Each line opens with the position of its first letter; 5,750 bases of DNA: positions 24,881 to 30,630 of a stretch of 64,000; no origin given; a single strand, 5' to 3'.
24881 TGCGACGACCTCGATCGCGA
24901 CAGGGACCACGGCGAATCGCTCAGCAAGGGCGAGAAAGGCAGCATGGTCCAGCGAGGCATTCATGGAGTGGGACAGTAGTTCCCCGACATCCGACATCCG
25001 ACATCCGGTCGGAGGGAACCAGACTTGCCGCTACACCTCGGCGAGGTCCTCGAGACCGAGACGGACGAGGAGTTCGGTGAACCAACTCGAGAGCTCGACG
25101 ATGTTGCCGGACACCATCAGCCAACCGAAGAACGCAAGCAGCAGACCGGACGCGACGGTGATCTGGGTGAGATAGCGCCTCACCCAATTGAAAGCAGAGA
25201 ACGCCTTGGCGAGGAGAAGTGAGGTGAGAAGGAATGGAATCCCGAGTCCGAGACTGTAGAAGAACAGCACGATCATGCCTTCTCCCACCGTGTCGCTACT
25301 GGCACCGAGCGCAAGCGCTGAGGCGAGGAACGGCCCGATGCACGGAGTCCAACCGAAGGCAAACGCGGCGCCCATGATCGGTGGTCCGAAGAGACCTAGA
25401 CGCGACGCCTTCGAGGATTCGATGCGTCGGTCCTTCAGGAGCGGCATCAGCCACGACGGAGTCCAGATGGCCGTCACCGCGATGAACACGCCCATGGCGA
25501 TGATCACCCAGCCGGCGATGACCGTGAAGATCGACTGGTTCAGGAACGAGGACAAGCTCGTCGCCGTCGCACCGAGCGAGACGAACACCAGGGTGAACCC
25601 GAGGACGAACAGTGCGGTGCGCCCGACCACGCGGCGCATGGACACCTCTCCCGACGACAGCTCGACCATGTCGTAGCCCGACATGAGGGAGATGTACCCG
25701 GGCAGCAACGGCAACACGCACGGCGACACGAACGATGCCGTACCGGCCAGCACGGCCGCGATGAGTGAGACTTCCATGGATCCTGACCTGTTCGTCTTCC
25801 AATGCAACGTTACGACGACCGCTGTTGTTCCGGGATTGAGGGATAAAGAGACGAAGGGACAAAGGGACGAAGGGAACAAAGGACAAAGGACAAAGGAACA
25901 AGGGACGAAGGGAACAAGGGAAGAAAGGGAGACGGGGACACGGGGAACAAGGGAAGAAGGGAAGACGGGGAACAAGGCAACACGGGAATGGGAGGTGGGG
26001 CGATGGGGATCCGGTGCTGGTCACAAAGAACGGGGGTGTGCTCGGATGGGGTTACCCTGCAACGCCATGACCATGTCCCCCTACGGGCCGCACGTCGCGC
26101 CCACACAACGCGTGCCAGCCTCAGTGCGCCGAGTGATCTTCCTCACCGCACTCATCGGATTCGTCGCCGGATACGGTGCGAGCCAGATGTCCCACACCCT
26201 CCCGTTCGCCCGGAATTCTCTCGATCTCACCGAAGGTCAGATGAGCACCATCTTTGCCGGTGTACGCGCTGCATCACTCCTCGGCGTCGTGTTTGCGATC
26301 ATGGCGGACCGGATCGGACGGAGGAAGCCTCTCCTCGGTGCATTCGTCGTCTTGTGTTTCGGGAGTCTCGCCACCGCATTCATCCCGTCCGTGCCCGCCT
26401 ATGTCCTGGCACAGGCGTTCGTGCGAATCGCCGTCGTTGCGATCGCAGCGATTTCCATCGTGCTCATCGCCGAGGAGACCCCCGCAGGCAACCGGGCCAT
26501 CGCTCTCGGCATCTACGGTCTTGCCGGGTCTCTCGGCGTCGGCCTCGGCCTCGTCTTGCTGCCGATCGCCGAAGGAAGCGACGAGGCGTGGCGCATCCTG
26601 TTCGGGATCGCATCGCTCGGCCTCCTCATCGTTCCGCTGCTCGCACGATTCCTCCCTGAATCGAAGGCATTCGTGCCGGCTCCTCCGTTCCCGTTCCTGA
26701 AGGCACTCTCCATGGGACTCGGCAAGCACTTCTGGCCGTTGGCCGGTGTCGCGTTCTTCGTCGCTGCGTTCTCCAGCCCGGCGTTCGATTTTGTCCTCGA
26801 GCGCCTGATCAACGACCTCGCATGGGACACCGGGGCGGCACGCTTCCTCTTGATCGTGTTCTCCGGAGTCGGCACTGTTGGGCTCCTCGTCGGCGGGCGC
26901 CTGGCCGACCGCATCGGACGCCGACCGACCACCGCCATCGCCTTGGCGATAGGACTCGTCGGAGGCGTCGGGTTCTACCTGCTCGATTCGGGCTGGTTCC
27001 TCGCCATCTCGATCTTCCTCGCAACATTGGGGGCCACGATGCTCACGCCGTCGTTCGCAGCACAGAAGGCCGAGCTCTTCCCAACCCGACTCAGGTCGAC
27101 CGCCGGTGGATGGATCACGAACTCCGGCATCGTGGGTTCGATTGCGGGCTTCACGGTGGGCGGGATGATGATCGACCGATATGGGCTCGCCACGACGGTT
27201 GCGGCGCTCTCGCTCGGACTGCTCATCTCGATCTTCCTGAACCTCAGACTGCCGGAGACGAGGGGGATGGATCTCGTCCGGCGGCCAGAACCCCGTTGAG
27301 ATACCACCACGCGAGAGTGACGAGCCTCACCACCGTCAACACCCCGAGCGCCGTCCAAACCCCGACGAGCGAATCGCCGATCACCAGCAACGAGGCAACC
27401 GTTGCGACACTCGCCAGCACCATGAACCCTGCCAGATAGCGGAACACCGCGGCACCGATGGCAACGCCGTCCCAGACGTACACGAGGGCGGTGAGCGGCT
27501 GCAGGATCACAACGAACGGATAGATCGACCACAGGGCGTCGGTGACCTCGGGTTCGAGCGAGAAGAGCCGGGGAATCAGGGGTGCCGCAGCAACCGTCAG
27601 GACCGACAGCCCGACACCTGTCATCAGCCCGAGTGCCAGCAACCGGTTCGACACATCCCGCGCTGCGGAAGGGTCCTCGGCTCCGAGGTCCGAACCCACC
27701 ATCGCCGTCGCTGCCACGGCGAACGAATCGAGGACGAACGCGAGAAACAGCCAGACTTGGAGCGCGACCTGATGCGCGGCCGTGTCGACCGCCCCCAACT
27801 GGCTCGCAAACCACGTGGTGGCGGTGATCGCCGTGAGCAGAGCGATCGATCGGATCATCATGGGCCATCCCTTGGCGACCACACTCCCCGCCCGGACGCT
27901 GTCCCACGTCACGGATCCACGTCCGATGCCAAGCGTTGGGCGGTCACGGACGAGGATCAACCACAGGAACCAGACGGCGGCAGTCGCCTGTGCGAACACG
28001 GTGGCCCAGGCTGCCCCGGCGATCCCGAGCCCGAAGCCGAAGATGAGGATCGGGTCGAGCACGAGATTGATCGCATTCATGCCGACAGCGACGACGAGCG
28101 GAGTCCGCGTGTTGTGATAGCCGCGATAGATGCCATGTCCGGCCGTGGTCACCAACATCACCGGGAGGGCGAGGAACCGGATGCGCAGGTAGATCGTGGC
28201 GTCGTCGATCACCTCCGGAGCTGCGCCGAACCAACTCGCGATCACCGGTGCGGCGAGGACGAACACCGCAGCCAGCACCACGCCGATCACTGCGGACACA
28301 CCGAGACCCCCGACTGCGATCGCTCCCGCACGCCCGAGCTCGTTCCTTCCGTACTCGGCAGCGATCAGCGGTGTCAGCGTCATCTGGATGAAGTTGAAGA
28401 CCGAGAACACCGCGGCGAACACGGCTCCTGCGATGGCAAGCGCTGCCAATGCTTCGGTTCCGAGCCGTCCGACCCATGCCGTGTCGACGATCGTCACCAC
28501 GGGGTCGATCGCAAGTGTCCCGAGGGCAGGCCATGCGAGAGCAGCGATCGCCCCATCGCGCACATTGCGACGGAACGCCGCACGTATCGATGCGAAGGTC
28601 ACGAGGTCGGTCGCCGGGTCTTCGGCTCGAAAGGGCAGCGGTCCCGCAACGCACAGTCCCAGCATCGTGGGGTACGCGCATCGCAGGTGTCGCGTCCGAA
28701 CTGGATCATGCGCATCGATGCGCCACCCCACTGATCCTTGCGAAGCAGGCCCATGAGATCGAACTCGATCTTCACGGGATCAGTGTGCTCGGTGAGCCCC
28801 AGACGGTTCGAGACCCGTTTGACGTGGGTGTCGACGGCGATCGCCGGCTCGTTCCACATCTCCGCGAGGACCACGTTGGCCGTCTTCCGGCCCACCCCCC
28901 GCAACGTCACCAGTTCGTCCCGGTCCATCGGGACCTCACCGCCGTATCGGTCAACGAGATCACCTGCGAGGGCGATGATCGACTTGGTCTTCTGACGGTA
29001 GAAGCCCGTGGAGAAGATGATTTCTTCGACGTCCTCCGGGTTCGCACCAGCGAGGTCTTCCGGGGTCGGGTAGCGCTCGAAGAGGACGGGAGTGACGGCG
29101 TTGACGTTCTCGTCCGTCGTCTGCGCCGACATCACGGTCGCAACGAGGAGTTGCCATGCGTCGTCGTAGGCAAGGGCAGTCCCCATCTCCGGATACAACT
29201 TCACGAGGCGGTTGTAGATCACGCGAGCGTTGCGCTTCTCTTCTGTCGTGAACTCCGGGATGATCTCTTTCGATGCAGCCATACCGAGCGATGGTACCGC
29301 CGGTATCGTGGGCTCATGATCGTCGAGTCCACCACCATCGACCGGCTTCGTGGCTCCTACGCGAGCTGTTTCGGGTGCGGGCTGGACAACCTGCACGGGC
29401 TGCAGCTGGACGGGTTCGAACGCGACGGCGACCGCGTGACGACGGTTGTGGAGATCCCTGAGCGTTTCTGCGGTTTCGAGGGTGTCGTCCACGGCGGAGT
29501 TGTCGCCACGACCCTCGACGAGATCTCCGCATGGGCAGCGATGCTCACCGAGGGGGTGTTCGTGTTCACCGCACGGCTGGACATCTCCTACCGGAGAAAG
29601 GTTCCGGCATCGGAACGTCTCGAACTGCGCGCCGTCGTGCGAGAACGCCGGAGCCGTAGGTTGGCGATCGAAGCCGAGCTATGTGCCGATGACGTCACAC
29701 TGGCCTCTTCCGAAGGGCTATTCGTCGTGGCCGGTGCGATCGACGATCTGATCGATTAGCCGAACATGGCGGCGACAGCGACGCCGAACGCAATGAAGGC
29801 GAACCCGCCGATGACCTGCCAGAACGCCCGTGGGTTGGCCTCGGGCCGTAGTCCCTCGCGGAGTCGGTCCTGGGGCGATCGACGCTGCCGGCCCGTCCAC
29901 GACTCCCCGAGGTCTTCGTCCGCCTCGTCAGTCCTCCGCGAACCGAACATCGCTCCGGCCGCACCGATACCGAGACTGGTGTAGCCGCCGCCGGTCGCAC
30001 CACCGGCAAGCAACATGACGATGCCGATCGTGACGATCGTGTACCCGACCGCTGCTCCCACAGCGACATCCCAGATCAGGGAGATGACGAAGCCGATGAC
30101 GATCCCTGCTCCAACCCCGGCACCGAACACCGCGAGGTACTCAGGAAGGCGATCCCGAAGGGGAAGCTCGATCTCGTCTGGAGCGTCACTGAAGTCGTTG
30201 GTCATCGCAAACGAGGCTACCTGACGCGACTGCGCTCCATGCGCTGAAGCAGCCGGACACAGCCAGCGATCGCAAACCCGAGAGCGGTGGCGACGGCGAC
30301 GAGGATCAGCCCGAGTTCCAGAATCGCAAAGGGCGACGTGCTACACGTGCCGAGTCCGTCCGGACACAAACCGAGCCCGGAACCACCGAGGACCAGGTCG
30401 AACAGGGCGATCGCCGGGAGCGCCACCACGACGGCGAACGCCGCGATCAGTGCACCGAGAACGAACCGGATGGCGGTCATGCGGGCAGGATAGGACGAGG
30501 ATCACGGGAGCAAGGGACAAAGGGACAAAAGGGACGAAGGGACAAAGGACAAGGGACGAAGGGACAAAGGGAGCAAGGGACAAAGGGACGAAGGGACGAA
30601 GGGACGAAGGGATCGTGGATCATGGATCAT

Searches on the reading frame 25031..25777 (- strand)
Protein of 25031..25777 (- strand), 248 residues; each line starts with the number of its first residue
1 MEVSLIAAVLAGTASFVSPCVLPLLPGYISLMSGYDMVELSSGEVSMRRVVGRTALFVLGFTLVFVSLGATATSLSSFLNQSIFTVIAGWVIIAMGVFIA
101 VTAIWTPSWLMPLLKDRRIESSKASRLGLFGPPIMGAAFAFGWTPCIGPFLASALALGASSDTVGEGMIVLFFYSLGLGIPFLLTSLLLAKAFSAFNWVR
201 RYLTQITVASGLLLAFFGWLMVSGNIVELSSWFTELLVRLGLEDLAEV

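Call 44: find_encoding_contigs(protein=window:25031-25777:-, flank=10000, max_places=10)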
Protein window:25031-25777:- (248 aa): 2 contigs read that carry it; 2 places shown.
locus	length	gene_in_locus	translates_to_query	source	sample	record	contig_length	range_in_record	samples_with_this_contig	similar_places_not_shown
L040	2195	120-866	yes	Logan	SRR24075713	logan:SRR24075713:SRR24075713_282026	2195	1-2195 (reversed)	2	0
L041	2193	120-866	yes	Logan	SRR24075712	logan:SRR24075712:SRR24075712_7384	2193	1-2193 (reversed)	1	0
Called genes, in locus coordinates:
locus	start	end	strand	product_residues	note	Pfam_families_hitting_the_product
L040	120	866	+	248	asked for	PF02683:DsbD_TM, PF13386:DsbD_2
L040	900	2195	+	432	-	?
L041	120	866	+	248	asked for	PF02683:DsbD_TM, PF13386:DsbD_2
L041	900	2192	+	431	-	?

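Call 72: search_protein_families(library=ncbifam, proteins=[window:25031-25777:-])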
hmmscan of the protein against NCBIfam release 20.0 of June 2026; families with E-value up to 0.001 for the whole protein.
window:25031-25777:- (248 aa): 2 families
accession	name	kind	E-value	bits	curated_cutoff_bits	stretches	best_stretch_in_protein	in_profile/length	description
NF045694.1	seleno_TsoB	exception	4.7e-12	44.8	805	1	3-203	183-379/572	rhodanese/DsbD fusion-like selenoprotein TsoB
NF001419.0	PRK00293.1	subfamily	3e-07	29.4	330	1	3-188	170-351/574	protein-disulfide reductase DsbD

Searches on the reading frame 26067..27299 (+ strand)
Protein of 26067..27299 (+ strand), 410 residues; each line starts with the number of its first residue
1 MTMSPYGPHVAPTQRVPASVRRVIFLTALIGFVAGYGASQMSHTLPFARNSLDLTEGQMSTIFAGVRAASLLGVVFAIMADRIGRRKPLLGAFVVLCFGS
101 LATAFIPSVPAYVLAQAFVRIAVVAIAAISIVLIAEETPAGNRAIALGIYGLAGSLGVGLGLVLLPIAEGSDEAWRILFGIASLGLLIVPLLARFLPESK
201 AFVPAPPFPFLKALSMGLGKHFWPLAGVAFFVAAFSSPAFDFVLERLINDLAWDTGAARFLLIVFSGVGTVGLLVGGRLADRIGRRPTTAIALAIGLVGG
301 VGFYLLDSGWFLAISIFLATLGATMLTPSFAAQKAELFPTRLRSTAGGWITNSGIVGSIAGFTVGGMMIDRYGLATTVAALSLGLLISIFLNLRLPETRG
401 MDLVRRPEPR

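Call 72: search_protein_families(library=ncbifam, proteins=[window:26067-27299:+])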
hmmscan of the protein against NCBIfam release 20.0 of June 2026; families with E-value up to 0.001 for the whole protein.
window:26067-27299:+ (410 aa): 23 families
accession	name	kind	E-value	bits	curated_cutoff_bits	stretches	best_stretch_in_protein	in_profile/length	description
TIGR00895.1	2A0115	subfamily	2.5e-27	95.8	418.55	2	15-203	10-199/398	aromatic acid/H+ symport family MFS transporter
TIGR00891.1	2A0112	subfamily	1.1e-18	67.5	552.9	2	68-202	59-194/405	sialate:H+ symport family MFS transporter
TIGR00898.1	2A0119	subfamily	1.8e-16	60.1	550.75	2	61-200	134-266/506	cation transport protein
NF008586.0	PRK11551.1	equivalog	7.1e-15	54.9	410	1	23-204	16-198/406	3-(3-hydroxy-phenyl)propionate transporter MhpT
NF003024.0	PRK03893.1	subfamily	4.3e-14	52.2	604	2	235-396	291-456/497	sialate:H+ symport family MFS transporter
TIGR00880.1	2_A_01_02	superfamily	5.8e-12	45.9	131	2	264-397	5-140/141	multidrug resistance protein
NF052357.1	GlucTporGlcPStph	equivalog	2.3e-10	39.9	750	1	23-201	8-186/445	glucose transporter GlcP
NF000218.1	FexA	exception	6.2e-10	38.3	900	1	19-180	18-179/475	chloramphenicol/florfenicol efflux MFS transporter FexA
TIGR00883.1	2A0106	subfamily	1.1e-09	37.9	443.45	1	58-373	37-383/400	metabolite/H+ symporter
TIGR00893.1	2A0114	subfamily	2.3e-08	33.4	395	1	248-390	243-393/399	D-galactonate transporter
TIGR00879.1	SP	subfamily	3e-08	32.7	237.8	1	21-200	56-248/510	sugar porter family MFS transporter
NF040856.1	FexB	exception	9.5e-08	31.2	950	1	28-189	20-182/469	chloramphenicol/florfenicol efflux MFS transporter FexB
NF012184.0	tet_MFS_45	exception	3.7e-07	29.5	975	1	70-198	63-191/458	tetracycline efflux MFS transporter Tet(45)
NF011656.1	PRK15075.1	subfamily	6.4e-07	28.6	445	1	31-343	23-357/419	tricarballylate/proton symporter TcuC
NF002921.0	PRK03545.1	equivalog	7.9e-07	28.3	401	1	56-326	50-315/396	sugar transporter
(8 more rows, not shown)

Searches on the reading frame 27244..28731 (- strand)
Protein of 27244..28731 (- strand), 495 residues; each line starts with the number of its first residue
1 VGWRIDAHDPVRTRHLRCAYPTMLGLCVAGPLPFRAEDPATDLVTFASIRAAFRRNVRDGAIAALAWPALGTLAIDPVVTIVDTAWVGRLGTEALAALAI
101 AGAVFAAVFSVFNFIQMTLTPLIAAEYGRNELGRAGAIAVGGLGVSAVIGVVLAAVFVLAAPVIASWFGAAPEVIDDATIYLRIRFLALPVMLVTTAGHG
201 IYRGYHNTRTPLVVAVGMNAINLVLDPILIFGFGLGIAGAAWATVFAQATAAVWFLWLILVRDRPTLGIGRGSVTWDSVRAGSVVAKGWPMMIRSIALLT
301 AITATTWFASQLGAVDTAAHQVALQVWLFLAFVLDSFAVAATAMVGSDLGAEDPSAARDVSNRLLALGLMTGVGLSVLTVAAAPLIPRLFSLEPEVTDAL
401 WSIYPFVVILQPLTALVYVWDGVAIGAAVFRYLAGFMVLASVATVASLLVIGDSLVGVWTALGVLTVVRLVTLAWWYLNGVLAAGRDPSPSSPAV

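Call 11: search_protein_families(library=pfam, proteins=[window:27244-28731:-])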
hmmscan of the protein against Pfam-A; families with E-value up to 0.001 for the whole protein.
window:27244-28731:- (495 aa): 1 family
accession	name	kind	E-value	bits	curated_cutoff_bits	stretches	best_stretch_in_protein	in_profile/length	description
PF01554.23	MatE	-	5.1e-43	147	24.9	2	68-228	1-161/161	MatE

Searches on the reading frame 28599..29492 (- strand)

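Call 11: search_protein_families(library=pfam, proteins=[window:28599-29492:-])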
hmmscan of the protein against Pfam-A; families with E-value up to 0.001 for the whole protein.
window:28599-29492:- (297 aa): 2 families
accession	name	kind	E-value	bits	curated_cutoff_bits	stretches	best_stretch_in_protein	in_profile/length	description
PF00730.31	HhH-GPD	-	3.3e-27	95.4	26.2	1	117-251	1-107/108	HhH-GPD superfamily base excision DNA repair protein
PF00633.29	HHH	-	4.4e-07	29.9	24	1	182-210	1-29/30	Helix-hairpin-helix motif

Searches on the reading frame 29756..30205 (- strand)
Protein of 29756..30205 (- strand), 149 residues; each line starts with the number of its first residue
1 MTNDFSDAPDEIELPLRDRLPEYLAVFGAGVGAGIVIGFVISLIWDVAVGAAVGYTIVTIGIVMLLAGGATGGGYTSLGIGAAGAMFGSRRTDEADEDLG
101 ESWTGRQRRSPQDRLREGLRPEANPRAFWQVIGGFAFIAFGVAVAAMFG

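Call 11: search_protein_families(library=pfam, proteins=[window:29756-30205:-])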
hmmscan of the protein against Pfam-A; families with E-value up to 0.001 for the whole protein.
window:29756-30205:- (149 aa): 0 families

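Call 28: find_encoding_contigs(protein=window:29756-30205:-, flank=10000, max_places=10)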
Protein window:29756-30205:- (149 aa): 4 contigs read that carry it; 2 places shown.
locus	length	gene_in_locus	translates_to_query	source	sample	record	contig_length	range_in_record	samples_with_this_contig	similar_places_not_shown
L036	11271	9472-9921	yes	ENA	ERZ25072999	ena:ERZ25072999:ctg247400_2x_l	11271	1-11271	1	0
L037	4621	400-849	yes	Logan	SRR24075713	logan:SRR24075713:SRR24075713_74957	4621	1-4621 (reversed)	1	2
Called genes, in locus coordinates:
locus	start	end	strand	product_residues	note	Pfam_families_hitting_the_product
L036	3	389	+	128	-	?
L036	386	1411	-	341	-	PF00365:PFK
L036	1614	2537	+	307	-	PF02811:PHP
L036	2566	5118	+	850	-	PF07733:DNA_pol3_alpha, PF17657:DNA_pol3_finger, PF14579:HHH_6, PF01336:tRNA_anti-codon (weak)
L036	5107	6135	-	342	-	PF01656:CbiA, PF02374:ArsA_ATPase, PF03308:MeaB (faint), PF10609:ParA (faint), PF13614:AAA_31, PF20720:nSTAND3 (weak)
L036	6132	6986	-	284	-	PF01656:CbiA, PF02374:ArsA_ATPase, PF10609:ParA (weak)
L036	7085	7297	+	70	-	-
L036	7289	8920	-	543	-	PF02511:Thy1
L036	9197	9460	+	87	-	-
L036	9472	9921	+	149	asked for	-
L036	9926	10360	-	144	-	PF03061:4HBT (weak)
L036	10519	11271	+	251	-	?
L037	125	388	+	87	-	-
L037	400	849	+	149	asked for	-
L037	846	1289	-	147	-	PF03061:4HBT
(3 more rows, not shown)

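Call 72: search_protein_families(library=ncbifam, proteins=[window:29756-30205:-])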
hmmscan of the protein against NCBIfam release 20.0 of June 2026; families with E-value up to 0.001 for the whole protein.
window:29756-30205:- (149 aa): 0 families

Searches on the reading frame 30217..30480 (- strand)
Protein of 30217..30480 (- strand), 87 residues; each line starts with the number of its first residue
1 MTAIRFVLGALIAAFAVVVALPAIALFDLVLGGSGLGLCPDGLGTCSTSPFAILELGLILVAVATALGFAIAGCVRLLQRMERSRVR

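Call 11: search_protein_families(library=pfam, proteins=[window:30217-30480:-])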
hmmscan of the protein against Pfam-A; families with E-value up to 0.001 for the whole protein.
window:30217-30480:- (87 aa): 0 families

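Call 29: find_encoding_contigs(protein=window:30217-30480:-, flank=10000, max_places=10)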
Protein window:30217-30480:- (87 aa): 4 contigs read that carry it; 2 places shown.
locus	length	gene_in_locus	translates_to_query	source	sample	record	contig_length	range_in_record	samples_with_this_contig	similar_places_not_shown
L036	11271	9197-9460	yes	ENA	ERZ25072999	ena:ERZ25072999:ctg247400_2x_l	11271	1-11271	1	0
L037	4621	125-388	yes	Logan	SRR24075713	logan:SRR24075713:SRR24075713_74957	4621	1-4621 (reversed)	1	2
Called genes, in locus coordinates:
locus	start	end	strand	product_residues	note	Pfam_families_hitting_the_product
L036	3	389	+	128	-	?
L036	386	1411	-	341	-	PF00365:PFK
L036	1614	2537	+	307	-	PF02811:PHP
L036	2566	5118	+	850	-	PF07733:DNA_pol3_alpha, PF17657:DNA_pol3_finger, PF14579:HHH_6, PF01336:tRNA_anti-codon (weak)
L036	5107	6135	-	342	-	PF01656:CbiA, PF02374:ArsA_ATPase, PF03308:MeaB (faint), PF10609:ParA (faint), PF13614:AAA_31, PF20720:nSTAND3 (weak)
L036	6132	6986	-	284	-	PF01656:CbiA, PF02374:ArsA_ATPase, PF10609:ParA (weak)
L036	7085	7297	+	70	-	-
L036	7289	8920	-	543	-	PF02511:Thy1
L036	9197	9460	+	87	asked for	-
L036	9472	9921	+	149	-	-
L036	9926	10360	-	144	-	PF03061:4HBT (weak)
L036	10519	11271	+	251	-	?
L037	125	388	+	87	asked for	-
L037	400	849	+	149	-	-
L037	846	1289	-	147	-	PF03061:4HBT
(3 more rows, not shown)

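Call 72: search_protein_families(library=ncbifam, proteins=[window:30217-30480:-])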
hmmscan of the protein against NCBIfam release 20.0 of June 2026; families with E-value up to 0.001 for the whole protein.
window:30217-30480:- (87 aa): 0 families
